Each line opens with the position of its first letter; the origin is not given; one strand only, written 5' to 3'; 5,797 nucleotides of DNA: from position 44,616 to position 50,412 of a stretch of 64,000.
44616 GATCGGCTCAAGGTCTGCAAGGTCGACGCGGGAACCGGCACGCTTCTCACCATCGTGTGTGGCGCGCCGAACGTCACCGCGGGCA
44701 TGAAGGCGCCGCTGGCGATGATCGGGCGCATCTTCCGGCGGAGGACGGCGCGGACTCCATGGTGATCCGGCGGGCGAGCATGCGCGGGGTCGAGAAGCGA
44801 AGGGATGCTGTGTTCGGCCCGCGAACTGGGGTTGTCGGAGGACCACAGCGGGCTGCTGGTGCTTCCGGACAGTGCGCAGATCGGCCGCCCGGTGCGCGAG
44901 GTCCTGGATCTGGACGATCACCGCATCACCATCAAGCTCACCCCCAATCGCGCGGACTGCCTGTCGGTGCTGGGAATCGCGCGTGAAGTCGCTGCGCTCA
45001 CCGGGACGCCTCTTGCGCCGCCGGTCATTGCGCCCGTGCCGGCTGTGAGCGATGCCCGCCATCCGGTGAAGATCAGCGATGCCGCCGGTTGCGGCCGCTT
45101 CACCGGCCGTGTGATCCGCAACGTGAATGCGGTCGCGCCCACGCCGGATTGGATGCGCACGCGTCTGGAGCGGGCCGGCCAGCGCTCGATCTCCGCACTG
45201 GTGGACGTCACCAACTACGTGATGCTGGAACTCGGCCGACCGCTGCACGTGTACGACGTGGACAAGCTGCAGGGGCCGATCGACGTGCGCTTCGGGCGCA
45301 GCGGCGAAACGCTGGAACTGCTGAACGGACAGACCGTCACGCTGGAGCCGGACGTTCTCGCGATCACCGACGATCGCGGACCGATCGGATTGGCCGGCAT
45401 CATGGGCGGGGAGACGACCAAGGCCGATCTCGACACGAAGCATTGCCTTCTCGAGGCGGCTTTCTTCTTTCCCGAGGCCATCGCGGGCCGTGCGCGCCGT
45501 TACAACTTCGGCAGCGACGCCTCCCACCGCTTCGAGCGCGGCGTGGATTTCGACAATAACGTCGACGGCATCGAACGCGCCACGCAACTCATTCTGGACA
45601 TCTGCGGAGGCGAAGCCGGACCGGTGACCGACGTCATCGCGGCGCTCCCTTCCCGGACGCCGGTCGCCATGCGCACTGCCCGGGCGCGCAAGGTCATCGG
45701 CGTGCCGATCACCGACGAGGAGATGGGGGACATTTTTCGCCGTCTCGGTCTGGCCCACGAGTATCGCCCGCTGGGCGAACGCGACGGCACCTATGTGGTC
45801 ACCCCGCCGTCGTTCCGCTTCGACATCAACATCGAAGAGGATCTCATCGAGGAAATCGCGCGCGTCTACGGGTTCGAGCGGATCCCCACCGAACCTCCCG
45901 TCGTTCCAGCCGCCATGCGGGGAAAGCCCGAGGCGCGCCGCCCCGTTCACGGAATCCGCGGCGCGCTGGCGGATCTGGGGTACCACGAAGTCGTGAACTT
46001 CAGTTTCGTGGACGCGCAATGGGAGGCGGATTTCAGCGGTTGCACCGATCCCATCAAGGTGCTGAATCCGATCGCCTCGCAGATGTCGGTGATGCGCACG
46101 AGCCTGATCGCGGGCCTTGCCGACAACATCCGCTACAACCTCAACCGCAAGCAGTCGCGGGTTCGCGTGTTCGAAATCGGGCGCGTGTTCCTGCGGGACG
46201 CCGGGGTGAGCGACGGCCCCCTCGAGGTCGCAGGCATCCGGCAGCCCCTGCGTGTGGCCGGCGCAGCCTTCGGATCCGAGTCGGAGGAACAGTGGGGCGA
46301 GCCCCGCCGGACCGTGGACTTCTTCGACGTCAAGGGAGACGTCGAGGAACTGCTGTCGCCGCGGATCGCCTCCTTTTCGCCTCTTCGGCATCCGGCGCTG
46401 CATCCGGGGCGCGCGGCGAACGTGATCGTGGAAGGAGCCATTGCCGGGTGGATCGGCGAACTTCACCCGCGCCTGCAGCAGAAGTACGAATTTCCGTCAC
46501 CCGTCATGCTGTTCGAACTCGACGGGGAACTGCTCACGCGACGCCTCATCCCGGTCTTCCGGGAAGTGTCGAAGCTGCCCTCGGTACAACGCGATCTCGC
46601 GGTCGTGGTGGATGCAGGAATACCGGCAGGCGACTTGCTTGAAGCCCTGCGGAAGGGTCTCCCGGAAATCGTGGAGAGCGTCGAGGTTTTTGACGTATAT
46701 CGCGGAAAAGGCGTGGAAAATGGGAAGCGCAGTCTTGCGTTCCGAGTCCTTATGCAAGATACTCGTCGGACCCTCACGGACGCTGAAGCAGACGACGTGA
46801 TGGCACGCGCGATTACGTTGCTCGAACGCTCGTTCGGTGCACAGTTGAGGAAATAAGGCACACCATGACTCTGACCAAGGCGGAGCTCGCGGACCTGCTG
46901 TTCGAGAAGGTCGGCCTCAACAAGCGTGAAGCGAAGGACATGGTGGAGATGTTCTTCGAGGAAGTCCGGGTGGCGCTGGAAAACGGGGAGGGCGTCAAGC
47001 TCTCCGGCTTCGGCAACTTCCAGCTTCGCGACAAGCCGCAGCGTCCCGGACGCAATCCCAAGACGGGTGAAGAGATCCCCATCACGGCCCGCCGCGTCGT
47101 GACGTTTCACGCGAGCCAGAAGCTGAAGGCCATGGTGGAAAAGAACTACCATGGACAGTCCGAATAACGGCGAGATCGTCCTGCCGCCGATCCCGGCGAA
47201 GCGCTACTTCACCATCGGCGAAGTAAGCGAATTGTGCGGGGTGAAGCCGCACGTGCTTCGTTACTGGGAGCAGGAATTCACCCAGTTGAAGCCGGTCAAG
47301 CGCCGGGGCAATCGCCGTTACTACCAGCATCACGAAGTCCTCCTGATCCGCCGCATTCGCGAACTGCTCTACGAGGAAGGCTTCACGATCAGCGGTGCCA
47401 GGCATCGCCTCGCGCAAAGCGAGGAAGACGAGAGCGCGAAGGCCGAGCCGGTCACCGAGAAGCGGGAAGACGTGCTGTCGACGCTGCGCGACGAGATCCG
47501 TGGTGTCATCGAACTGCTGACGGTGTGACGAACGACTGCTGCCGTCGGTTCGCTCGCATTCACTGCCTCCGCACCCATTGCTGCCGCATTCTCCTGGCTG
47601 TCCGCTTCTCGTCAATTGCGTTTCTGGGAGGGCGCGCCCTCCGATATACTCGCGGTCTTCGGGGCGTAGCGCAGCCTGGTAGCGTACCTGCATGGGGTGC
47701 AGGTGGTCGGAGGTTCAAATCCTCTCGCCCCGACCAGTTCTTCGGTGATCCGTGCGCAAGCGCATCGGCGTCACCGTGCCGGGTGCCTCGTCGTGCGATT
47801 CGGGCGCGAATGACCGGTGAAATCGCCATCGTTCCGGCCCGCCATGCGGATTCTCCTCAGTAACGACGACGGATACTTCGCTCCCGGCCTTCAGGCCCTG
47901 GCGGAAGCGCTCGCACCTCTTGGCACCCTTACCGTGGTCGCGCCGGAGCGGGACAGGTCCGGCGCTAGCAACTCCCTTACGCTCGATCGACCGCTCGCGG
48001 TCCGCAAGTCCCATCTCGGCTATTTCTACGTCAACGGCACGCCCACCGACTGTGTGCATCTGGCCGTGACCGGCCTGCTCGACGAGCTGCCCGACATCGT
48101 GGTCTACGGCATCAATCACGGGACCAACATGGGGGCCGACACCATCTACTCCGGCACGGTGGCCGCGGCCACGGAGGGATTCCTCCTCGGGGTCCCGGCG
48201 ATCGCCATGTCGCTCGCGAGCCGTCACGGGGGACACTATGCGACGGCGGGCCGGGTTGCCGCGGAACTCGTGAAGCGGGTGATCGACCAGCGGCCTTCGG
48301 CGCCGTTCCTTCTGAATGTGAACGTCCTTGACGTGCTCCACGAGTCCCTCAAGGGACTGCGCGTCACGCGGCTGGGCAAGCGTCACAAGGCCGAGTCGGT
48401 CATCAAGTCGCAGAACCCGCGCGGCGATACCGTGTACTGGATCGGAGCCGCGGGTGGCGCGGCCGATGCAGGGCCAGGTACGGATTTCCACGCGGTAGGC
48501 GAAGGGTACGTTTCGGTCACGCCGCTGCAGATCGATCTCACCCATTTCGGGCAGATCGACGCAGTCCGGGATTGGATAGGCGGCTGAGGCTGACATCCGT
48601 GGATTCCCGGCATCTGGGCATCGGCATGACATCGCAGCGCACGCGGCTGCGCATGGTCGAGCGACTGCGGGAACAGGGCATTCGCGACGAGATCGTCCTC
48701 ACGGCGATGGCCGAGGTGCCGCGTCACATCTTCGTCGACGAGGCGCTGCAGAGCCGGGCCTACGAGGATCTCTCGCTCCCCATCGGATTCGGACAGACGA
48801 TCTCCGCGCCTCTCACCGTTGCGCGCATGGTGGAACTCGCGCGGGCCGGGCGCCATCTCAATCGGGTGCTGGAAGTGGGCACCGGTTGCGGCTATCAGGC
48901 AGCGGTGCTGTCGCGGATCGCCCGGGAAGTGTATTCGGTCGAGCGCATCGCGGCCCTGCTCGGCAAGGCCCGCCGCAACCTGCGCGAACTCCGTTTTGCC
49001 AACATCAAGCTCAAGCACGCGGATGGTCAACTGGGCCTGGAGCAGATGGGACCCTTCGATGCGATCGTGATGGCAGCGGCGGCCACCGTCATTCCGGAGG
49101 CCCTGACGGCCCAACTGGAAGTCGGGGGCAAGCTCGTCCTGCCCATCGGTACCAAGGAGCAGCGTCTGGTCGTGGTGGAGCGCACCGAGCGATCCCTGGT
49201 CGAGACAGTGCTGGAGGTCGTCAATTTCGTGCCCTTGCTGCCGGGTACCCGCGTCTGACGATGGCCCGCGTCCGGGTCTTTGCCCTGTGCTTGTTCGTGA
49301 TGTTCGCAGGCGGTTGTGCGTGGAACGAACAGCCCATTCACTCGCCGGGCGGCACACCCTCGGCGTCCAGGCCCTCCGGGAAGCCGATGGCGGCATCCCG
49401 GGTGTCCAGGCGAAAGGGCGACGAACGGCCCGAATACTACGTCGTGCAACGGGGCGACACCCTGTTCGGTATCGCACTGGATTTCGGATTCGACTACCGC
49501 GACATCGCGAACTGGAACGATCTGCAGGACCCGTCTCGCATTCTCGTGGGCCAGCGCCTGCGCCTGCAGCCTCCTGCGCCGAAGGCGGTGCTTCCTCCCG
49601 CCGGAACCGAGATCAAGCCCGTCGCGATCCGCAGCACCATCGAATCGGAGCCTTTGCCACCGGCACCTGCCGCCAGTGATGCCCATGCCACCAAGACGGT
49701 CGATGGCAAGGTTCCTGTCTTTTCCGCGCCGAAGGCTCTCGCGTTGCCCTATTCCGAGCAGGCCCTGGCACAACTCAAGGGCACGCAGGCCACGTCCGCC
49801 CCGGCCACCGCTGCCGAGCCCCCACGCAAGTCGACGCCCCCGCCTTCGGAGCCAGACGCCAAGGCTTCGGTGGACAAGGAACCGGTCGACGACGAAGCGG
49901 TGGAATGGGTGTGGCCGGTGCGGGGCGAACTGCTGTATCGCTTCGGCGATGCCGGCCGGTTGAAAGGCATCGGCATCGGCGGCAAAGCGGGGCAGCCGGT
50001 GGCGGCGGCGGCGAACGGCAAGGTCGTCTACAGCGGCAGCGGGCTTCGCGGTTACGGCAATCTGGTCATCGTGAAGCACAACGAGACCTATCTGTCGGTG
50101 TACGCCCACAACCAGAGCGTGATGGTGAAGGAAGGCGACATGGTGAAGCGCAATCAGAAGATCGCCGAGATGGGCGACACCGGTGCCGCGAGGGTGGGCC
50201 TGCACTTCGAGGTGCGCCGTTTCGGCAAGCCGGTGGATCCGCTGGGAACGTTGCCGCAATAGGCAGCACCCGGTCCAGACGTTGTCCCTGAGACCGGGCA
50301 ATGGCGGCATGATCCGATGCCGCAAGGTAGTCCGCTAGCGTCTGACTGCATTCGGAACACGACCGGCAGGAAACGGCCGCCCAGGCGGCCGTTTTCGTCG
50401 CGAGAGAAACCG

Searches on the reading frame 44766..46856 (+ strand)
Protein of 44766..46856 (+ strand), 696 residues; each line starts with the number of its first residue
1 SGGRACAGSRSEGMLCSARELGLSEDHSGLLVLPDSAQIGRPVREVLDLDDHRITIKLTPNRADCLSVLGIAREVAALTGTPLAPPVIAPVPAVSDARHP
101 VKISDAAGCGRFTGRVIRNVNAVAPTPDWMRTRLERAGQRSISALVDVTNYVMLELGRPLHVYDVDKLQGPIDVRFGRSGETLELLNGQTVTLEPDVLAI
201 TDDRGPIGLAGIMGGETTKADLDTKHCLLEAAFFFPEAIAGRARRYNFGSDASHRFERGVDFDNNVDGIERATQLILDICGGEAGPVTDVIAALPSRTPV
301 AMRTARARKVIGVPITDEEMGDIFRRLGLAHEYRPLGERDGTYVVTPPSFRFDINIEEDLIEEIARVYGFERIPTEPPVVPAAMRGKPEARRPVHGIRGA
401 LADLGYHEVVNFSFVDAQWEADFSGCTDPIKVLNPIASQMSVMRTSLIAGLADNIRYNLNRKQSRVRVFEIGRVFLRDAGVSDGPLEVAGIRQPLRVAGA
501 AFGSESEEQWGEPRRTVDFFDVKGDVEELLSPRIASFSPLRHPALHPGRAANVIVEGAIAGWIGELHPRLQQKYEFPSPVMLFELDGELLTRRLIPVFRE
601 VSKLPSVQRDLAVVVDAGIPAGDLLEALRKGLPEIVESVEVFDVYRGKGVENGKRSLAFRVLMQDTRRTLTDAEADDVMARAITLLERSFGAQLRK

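Call 8: search_protein_families(library=pfam, proteins=[window:44766-46856:+])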
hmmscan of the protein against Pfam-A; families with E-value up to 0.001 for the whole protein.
window:44766-46856:+ (696 aa): 4 families
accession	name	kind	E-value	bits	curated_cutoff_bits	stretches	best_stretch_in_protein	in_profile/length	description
PF03483.22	B3_4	-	2.9e-67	226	29.3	1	109-281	2-174/174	B3/4 domain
PF17759.6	tRNA_synthFbeta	-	2.6e-61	207.3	22.4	1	373-586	1-213/214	Phenylalanyl tRNA synthetase beta chain CLM domain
PF03147.19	FDX-ACB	-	9.5e-28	96.9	31.1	1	602-695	1-94/94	Ferredoxin-fold anticodon binding domain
PF03484.21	B5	-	1.5e-19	70.4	28.6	1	301-370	2-67/67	tRNA synthetase B5 domain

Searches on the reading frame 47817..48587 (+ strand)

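Call 65: search_protein_families(library=pfam, proteins=[window:47817-48587:+])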
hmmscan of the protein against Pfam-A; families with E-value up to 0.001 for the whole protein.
window:47817-48587:+ (256 aa): 1 family
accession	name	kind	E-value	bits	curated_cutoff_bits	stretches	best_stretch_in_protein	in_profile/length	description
PF01975.23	SurE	-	5.5e-58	196.3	22.1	1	12-192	1-188/189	Survival protein SurE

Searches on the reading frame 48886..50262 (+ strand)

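Call 65: search_protein_families(library=pfam, proteins=[window:48886-50262:+])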
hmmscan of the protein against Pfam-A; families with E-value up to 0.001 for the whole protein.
window:48886-50262:+ (458 aa): 2 families
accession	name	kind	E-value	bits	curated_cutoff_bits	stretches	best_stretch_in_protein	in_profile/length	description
PF01551.29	Peptidase_M23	-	2.8e-29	101.6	28.7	1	360-452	4-96/96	Peptidase family M23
PF01476.26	LysM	-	1.4e-12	47.8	20.9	1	185-227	1-42/43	LysM domain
